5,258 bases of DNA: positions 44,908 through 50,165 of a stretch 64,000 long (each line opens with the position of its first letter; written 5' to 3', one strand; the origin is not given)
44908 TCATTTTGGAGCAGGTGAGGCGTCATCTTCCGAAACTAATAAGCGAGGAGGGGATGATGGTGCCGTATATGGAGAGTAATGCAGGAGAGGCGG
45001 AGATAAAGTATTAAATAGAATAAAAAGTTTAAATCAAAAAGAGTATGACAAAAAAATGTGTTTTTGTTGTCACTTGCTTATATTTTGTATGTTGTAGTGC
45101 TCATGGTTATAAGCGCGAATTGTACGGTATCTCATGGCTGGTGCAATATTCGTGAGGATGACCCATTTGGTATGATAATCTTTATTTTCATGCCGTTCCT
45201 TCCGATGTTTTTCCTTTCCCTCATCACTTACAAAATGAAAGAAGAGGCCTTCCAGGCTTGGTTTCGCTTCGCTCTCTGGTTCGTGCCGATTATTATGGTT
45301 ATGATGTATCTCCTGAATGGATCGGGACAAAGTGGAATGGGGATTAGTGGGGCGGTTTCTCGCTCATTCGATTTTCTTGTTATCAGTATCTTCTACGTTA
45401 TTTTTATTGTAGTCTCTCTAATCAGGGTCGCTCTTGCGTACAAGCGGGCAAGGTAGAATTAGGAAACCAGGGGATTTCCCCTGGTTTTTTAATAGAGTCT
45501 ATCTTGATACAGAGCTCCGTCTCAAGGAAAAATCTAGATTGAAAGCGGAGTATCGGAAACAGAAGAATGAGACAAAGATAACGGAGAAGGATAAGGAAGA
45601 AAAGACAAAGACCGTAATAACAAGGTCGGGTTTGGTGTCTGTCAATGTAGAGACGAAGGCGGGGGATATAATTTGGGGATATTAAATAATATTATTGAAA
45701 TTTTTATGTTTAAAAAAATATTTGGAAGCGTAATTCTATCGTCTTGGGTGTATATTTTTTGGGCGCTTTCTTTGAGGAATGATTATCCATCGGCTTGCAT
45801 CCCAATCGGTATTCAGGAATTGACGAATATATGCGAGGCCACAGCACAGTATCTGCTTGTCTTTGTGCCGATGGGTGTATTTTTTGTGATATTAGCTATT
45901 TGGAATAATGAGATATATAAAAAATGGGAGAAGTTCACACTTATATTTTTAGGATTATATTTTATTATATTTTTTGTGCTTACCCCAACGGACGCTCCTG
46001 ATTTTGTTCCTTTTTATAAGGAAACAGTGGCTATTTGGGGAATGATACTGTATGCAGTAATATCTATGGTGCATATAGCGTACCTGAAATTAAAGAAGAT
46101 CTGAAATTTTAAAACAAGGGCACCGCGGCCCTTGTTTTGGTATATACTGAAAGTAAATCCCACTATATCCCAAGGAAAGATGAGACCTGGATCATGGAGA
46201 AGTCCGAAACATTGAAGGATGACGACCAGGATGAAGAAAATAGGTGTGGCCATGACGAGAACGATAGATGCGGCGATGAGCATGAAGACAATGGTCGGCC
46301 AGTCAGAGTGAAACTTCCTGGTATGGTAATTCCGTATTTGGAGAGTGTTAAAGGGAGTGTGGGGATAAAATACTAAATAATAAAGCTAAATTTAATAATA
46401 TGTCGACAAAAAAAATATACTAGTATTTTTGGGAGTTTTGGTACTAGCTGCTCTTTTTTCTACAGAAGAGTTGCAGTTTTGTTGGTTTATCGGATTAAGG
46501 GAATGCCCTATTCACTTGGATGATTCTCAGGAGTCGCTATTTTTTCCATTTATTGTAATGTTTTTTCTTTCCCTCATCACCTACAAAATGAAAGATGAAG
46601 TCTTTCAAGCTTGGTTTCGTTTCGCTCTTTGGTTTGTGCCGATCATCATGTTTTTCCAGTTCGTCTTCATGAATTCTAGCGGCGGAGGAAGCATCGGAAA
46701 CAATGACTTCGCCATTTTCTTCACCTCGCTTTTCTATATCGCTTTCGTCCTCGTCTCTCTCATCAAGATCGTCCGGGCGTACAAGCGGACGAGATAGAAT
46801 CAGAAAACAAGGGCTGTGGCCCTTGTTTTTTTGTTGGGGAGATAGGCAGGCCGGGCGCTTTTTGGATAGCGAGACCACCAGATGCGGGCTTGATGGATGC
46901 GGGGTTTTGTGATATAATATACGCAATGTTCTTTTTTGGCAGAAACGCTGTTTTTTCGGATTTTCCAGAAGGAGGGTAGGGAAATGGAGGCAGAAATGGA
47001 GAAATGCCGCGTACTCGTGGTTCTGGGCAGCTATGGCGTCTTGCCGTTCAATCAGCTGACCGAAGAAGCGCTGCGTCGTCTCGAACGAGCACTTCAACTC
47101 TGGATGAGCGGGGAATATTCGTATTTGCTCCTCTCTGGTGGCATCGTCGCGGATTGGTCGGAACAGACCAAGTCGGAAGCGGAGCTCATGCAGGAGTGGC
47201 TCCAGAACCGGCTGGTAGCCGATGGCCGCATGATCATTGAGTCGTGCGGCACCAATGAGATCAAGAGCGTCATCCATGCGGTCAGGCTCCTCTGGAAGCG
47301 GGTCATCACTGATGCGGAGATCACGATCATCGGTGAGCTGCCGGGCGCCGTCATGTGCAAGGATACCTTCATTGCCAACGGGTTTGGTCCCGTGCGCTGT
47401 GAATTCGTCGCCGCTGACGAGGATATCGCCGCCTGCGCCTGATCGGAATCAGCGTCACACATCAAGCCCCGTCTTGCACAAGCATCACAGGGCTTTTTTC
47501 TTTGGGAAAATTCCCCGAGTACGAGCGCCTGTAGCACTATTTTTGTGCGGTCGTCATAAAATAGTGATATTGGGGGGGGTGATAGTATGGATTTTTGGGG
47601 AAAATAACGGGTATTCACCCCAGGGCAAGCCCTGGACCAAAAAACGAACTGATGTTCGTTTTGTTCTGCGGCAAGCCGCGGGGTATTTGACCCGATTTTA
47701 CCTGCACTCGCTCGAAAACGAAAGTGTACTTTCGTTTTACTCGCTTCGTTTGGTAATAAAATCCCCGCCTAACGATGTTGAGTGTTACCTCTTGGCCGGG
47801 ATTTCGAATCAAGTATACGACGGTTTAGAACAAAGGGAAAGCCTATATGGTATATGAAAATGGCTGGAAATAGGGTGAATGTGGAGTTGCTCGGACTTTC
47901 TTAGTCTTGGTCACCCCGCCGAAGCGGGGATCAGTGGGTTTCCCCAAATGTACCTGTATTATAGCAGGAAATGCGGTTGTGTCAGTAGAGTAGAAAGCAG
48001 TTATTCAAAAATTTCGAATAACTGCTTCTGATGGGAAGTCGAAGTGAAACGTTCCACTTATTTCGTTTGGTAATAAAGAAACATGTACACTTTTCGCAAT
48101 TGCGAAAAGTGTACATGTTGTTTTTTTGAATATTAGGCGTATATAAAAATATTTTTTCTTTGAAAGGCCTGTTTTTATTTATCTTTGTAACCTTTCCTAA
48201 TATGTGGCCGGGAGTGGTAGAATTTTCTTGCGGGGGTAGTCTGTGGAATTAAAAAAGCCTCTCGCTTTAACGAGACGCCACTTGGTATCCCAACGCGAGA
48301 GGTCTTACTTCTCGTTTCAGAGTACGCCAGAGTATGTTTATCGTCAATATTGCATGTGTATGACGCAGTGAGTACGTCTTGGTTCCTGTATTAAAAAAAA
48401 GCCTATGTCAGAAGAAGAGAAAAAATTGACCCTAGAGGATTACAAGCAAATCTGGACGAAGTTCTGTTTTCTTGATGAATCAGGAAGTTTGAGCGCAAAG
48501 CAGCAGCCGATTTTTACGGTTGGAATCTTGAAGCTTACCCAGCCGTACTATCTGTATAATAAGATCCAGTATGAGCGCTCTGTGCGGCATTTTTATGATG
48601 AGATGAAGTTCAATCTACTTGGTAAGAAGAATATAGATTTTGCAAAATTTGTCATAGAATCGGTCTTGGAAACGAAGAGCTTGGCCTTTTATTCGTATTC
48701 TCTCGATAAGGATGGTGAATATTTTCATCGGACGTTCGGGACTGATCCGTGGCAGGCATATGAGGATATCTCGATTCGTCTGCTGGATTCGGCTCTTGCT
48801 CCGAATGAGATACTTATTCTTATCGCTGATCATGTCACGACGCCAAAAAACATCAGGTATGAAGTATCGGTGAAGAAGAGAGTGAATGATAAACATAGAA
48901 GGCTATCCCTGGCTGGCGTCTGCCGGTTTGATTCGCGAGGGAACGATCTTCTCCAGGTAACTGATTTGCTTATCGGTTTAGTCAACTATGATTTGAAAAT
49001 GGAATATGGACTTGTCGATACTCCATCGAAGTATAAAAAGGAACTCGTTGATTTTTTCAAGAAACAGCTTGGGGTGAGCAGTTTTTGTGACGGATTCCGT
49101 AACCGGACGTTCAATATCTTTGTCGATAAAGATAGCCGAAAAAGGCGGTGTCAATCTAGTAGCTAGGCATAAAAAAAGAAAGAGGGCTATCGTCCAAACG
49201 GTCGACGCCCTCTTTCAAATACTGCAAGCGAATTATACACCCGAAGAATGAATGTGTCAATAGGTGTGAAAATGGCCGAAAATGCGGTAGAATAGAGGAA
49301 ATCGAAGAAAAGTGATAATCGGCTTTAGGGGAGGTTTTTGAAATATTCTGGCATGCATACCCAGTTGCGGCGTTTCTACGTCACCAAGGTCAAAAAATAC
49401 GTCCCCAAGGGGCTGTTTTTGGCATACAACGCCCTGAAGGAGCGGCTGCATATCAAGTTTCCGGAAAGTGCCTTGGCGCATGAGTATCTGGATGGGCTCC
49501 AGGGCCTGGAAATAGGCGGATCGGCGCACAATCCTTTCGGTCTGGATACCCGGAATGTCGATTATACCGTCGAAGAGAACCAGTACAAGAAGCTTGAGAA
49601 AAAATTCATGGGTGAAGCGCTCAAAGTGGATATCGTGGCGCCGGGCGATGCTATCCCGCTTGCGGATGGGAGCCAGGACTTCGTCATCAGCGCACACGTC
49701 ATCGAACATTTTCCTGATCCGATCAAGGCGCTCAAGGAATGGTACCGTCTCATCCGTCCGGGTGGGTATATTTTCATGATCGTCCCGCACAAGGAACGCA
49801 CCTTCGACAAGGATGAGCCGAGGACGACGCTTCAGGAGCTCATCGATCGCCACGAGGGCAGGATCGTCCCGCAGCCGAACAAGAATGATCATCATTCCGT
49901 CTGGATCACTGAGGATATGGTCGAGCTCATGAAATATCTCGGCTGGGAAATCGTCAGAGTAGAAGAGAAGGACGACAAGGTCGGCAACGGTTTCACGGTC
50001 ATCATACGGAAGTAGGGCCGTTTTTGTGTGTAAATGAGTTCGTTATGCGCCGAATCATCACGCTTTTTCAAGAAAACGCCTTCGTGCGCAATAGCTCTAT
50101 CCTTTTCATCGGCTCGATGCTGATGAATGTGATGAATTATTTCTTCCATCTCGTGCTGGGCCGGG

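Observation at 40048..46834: Array of orphan C-terminal gene cassettes, each paired with a small membrane-protein gene, downstream of a giant secreted lipase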

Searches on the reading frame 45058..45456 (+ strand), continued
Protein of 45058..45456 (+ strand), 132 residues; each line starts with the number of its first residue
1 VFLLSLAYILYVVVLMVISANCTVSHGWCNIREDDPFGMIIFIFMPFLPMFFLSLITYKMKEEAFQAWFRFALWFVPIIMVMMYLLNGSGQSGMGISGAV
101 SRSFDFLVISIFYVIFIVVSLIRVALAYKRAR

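Call 87: fold_search(model_id=the predicted structure, library=pdb)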
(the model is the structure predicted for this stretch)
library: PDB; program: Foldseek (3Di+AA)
matches with E <= 10: 2; with E <= 0.001: 0
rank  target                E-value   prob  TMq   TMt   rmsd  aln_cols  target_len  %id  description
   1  7xdi_A                6.8e+00  0.15  0.33  0.55   4.5        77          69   22  Tail structure of bacteriophage SSV19 (released 2022-08-10)
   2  9jc2_A                7.7e+00  0.07  0.26  0.22   9.4        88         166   17  Engineering of ATP synthase Fo (released 2025-07-09)

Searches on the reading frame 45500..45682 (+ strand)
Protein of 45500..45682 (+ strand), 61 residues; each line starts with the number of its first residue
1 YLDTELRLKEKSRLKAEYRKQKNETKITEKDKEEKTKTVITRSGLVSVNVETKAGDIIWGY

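Call 61: find_homologous_proteins(query=A5, max_evalue=0.01)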
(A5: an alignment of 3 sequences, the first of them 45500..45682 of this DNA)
Query A5 (3 sequences) (61 aa, profile of the alignment): 4 proteins with E <= 0.01 among 274 candidates.
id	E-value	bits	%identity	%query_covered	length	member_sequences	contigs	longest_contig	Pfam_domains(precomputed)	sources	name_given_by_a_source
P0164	1.2e-31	126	100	100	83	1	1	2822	-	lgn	-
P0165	5.8e-30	121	80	98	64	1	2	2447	-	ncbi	-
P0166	4.9e-11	60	40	92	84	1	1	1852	-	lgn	-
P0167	1.5e-6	46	28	77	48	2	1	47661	-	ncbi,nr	ncbi:MAG: hypothetical protein HYV45_02540 [Candidatus Moranbacteria bacterium]|nr:hypothetical prot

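Call 63: find_encoding_contigs(protein=P0165, flank=5000, max_places=4)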
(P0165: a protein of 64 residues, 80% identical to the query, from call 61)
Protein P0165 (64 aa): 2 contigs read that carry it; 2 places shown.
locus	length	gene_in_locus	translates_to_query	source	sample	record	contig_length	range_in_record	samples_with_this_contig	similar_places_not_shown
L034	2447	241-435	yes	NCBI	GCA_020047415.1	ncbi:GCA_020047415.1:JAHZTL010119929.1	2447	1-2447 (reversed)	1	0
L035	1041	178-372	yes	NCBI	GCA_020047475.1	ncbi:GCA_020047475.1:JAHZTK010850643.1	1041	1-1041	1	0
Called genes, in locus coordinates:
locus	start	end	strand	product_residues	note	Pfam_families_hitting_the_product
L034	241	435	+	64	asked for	-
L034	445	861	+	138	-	-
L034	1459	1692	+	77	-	-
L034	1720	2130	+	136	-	-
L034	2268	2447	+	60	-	?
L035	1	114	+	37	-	?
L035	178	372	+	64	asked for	-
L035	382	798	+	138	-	-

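Call 64: find_encoding_contigs(protein=P0166, flank=5000, max_places=4)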
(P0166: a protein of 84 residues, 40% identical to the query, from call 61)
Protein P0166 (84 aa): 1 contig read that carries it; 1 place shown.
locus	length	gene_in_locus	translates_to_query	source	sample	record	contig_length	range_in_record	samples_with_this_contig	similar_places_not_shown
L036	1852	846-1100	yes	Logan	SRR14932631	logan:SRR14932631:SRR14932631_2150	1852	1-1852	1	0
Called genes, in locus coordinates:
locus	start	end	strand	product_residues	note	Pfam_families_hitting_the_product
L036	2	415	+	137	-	?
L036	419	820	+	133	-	-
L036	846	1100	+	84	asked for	-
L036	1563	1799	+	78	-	-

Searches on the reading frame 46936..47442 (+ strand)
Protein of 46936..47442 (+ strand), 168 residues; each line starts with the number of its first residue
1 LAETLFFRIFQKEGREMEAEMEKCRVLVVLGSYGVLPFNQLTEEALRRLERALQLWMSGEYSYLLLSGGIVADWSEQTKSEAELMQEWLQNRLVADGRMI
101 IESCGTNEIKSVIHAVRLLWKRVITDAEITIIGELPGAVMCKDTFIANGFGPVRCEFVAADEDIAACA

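Call 15: search_protein_families(library=ncbifam, proteins=[window:46936-47442:+], max_evalue=0.01)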
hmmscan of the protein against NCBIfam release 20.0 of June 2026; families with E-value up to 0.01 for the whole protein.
window:46936-47442:+ (168 aa): 1 family
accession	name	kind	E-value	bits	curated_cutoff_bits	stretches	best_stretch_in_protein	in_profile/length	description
NF008092.0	PRK10834.1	equivalog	0.0072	15.6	363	1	23-117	44-134/239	outer membrane permeability protein SanA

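Call 46: search_protein_families(library=pfam, proteins=[window:46936-47442:+], max_evalue=0.01)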
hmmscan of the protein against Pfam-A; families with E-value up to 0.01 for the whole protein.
window:46936-47442:+ (168 aa): 1 family
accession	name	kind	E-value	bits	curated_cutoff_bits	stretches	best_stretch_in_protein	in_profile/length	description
PF02698.23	DUF218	-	3.1e-11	43.7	27.6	1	26-124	2-87/133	DUF218 domain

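Call 77: search_protein_families(library=padloc, proteins=[window:46936-47442:+], max_evalue=0.01)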
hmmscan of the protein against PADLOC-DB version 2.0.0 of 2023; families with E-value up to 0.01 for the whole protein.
window:46936-47442:+ (168 aa): 0 families

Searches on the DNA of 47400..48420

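Call 81: search_rna_families(source=window, start=47400, end=48420, threshold=evalue, max_evalue=1)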
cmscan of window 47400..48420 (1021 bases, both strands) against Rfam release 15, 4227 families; matches with E-value up to 1: 7.
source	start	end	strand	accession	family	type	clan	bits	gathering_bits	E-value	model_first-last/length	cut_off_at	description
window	48063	48141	+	RF04174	MIR4208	Gene; miRNA;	-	27.8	140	0.078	1-191/191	no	MIR4208 microRNA precursor family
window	47449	47505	+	RF00818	mir-318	Gene; miRNA;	CL00084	22.5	70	0.12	1-69/69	no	mir-318 microRNA precursor family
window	48075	48163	-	RF01459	rliE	Gene; sRNA;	-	20.5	90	0.95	85-190/222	no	Listeria sRNA rliE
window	48059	48135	+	RF02436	SpF43_sRNA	Gene; sRNA;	-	20.4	70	0.34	1-99/99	no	Streptococcus sRNA SpF43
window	47400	47498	-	RF02424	Bp2_287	Gene; sRNA;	-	19.9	70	0.05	1-103/174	3'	Burkholderia sRNA Bp2_Cand287_SIPHT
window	48072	48127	-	RF00886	MIR807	Gene; miRNA;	-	19.6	113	0.37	1-176/176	no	MIR807 microRNA precursor family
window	47946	48117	+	RF04178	BTnc005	Gene; sRNA;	-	18.8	174.8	0.11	1-205/205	no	Bacteroides sRNA BTnc005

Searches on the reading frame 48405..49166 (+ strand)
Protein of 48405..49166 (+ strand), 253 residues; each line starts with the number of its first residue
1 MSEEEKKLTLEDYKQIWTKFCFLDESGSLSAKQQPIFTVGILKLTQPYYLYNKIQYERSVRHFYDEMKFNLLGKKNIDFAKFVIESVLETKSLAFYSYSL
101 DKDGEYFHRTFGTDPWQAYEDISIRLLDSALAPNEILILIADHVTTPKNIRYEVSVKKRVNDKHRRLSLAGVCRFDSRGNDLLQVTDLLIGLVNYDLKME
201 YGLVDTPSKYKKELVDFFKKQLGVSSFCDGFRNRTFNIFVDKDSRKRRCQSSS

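Call 15: search_protein_families(library=ncbifam, proteins=[window:48405-49166:+], max_evalue=0.01)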
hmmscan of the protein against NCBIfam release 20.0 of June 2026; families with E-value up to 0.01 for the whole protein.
window:48405-49166:+ (253 aa): 0 families

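Call 46: search_protein_families(library=pfam, proteins=[window:48405-49166:+], max_evalue=0.01)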
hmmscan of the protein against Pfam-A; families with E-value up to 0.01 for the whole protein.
window:48405-49166:+ (253 aa): 1 family
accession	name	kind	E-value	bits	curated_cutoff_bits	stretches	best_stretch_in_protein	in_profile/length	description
PF12686.12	DUF3800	-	2e-08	35.5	21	1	20-195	1-148/149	Protein of unknown function (DUF3800)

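Call 77: search_protein_families(library=padloc, proteins=[window:48405-49166:+], max_evalue=0.01)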
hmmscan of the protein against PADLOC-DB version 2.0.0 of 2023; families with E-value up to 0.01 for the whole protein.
window:48405-49166:+ (253 aa): 2 families
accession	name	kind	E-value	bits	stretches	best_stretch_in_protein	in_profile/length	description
PDLC04353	PDC-M04A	-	1.2e-16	58.8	1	21-240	7-225/232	-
PDLC02931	PRTase_III-A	-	0.0037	14.9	1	41-149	47-151/267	-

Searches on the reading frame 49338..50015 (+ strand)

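Call 88: search_protein_families(library=pfam, proteins=[window:49338-50015:+], max_evalue=0.001)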
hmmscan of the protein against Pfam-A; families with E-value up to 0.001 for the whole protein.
window:49338-50015:+ (225 aa): 6 families
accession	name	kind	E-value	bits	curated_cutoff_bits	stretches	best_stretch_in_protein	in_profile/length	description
PF08241.18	Methyltransf_11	-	2.7e-13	50.8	21.2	1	80-146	28-94/95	Methyltransferase domain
PF13489.12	Methyltransf_23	-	1.1e-10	41.9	27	1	109-207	78-163/164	Methyltransferase domain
PF13649.12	Methyltransf_25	-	2.6e-06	28.5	27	1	80-143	31-97/97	Methyltransferase domain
PF01209.24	Ubie_methyltran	-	4e-06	26.8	20.1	1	80-148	82-152/233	ubiE/COQ5 methyltransferase family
PF08242.18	Methyltransf_12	-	8.2e-06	26.9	30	1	105-145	58-98/98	Methyltransferase domain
PF13847.12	Methyltransf_31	-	1.9e-05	24.9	27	1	104-157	65-119/145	Methyltransferase domain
